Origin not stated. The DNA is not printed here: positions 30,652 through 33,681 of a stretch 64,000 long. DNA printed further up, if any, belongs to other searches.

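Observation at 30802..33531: NlpC/P60-like domain inserted into the B5 domain of the essential PheRS beta subunit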

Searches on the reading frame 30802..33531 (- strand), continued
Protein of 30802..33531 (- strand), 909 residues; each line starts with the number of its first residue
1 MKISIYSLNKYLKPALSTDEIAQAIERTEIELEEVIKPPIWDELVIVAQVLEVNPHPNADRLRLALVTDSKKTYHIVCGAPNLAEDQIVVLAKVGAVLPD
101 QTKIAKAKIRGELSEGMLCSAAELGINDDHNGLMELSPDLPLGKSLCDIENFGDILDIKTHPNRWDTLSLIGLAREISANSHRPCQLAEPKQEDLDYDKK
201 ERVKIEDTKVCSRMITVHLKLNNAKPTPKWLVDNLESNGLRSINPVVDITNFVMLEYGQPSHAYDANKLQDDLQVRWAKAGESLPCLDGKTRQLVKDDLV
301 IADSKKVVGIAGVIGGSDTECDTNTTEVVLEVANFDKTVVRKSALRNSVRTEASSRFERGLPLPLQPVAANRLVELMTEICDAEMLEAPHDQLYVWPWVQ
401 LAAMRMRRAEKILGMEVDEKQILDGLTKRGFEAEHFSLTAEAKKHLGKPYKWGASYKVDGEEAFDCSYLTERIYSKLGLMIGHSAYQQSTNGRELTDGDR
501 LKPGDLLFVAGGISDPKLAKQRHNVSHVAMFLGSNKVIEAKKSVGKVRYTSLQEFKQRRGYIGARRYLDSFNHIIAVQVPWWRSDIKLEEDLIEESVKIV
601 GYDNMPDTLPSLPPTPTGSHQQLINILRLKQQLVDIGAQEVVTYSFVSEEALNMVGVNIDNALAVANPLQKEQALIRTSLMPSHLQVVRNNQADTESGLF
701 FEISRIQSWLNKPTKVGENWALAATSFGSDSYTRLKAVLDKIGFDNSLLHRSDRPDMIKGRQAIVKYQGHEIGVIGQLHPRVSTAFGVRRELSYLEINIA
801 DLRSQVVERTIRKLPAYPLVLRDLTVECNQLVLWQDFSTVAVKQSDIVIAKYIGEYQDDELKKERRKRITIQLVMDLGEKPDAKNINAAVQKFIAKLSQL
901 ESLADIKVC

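Call 29: predict_structure(alignment_id=A1)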
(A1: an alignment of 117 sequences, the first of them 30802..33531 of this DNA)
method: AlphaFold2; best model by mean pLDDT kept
length: 909 residues; sequences in the alignment: 117
mean_pLDDT: 90.9   pTM: 0.65
mean pLDDT of the five models: 90.9, 90.0, 89.5, 89.3, 88.8
residues with pLDDT >= 90: 654; 70-90: 222; 50-70: 32; < 50: 1
segments of 3 or more residues with pLDDT < 50: none
pLDDT, mean of each block of 10 residues (from residue 1): 93 96 92 88 94 94 95 95 92 94 93 95 80 83 83 86 91 94 91 90 94 97 89 88 93 97 97 96 94 97 96 95 95 97 95 93 95 96 96 89 94 92 93 96 97 91 96 94 95 89 96 88 94 96 95 95 94 95 92 93 78 56 82 91 93 90 87 92 95 90 93 84 95 90 71 89 85 93 93 93 58 82 93 86 88 92 92 92 92 90 85
secondary structure, 60 per line:
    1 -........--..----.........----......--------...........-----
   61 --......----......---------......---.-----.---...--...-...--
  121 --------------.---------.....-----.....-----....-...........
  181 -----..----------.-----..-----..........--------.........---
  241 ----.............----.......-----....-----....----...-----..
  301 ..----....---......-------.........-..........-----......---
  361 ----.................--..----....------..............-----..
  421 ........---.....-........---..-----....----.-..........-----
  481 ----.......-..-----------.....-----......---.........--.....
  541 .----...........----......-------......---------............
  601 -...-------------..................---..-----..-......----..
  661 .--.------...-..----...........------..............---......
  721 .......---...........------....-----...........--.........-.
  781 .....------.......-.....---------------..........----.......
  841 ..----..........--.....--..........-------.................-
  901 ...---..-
elements in order (helices of 4 or more, strands of 3 or more residues): E2-4 H5-9 H18-26 E31-36 E45-55 E63-68 E73-78 E88-93 E107-109 E112-114 E116-118 H146-149 E155-159 H165-168 H170-180 E211-220 H229-237 H245-257 E262-265 E274-277 E283-286 E291-293 E299-302 E307-310 E314-316 E327-335 H337-346 H352-357 H365-381 E390-393 E400-405 H406-413 H419-428 E432-436 H438-445 H456-459 H466-475 H485-491 E506-510 H516-521 E525-533 E536-541 E546-551 H552-556 E561-566 E574-579 H589-600 H618-635 H649-654 H681-691 E698-711 E715-727 H731-741 E748-751 E757-767 E770-778 H780-785 E792-798 H800-804 E820-829 H834-842 E847-856 H859-863 E866-875 H883-899

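Call 51: fold_search(model_id=the predicted structure, library=pdb)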
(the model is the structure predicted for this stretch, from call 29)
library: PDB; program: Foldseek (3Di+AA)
matches with E <= 10: 1287; with E <= 0.001: 576
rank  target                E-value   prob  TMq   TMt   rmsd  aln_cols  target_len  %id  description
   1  4p71_A                1.2e-68  1.00  0.61  0.69   7.9       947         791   25  Apo PheRS from P. aeuriginosa (released 2014-06-25)
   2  6oz5_D                1.3e-66  1.00  0.57  0.63   8.2       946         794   26  Escherichia coli tRNA synthetase in complex with compound 3 (released 2020-11-18)
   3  6oz5_B                2.2e-66  1.00  0.55  0.61   8.6       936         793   26  Escherichia coli tRNA synthetase in complex with compound 3 (released 2020-11-18)
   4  9a5b_B                4.7e-66  1.00  0.55  0.60   9.5       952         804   24  Integrative model of SYFA-SYFB by crosslinking MS and deep learning (released 2024-09-18)
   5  6p8t_E                1.9e-64  1.00  0.57  0.64   8.1       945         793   24  Acinetobacter baumannii tRNA synthetase in complex with compound 1 (released 2020-11-18)
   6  3pco_B                1.4e-61  1.00  0.56  0.62   8.7       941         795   26  crystal structure of E. coli phenylalanine-tRNA synthetase complexed with phenylalanine and AMP (released 2011-03-02)
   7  6p8t_A                2.0e-61  1.00  0.55  0.62   8.5       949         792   24  Acinetobacter baumannii tRNA synthetase in complex with compound 1 (released 2020-11-18)
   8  1pys_B                2.6e-60  1.00  0.58  0.66   7.7       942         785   24  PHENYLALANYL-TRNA SYNTHETASE FROM THERMUS THERMOPHILUS (released 1997-11-19)
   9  2rhq_B                1.1e-59  1.00  0.60  0.67   7.8       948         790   23  PheRS from Staphylococcus haemolyticus- rational protein engineering and inhibitor studies (released 2007-11-06)
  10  7k98_B                1.8e-59  1.00  0.58  0.62   8.8       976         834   20  Preaminoacylation complex of M. tuberculosis PheRS with cognate precursor tRNA and 5'-O-(N-phenylalanyl)sulfamoyl-aden (released 2021-05-12)
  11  7k98_E                5.5e-59  1.00  0.56  0.60   8.9       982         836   20  Preaminoacylation complex of M. tuberculosis PheRS with cognate precursor tRNA and 5'-O-(N-phenylalanyl)sulfamoyl-aden (released 2021-05-12)
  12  7db8_B                8.9e-59  1.00  0.58  0.62   8.8       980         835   20  Crystal structure of Mycobacterium tuberculosis phenylalanyl-tRNA synthetase in complex with compound PF-3845 (released 2021-01-13)
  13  7daw_B                1.9e-58  1.00  0.57  0.61   8.9       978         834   20  Crystal structure of Mycobacterium tuberculosis phenylalanyl-tRNA synthetase (released 2021-01-13)
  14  6p8t_B                2.0e-58  1.00  0.51  0.58   9.6       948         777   23  Acinetobacter baumannii tRNA synthetase in complex with compound 1 (released 2020-11-18)
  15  7db7_B                2.1e-58  1.00  0.57  0.61   8.8       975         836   20  Crystal structure of Mycobacterium tuberculosis phenylalanyl-tRNA synthetase in complex with compound GDI05-001 (released 2021-01-13)
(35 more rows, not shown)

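Call 62: find_encoding_contigs(protein=P0102, flank=5000, max_places=1)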
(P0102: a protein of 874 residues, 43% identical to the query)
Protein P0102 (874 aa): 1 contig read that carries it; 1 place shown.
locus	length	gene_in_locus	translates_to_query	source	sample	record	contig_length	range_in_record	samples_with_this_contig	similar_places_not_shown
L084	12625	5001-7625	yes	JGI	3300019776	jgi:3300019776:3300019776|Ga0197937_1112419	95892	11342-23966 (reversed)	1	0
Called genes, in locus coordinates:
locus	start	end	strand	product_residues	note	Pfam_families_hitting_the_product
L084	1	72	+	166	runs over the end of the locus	PF10263:SprT-like (faint)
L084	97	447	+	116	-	-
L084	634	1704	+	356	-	PF02646:RmuC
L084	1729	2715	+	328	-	PF00579:tRNA-synt_1b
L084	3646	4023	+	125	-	-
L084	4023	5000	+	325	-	PF02912:Phe_tRNA-synt_N, PF01409:tRNA-synt_2d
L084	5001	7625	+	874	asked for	PF01588:tRNA_bind, PF03483:B3_4, PF03484:B5 (weak), PF17759:tRNA_synthFbeta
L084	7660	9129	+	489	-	PF12229:PG_binding_4, PF03734:YkuD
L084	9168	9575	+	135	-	-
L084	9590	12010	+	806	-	PF26449:DUF8128, PF02534:T4SS-DNA_transf, PF01935:DUF87 (faint), PF10412:TrwB_AAD_bind (faint)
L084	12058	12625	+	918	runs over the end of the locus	PF00801:PKD (weak), PF18911:PKD_4 (weak)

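Call 71: find_encoding_contigs(protein=P0049, flank=3000, max_places=4)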
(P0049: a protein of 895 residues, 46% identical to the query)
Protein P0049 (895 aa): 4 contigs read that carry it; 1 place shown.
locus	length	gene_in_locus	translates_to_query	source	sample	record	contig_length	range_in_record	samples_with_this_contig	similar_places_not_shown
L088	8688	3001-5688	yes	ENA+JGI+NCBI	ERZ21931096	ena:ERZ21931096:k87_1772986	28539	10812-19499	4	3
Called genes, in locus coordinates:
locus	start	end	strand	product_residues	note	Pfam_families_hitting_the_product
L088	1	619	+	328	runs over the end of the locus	PF00579:tRNA-synt_1b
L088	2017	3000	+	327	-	PF02912:Phe_tRNA-synt_N, PF01409:tRNA-synt_2d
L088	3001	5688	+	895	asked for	PF01588:tRNA_bind, PF03483:B3_4, PF00877:NLPC_P60, PF03484:B5 (weak), PF17759:tRNA_synthFbeta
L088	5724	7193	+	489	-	PF12229:PG_binding_4, PF03734:YkuD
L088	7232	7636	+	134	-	-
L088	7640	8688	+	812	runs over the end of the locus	PF26449:DUF8128, PF02534:T4SS-DNA_transf (weak)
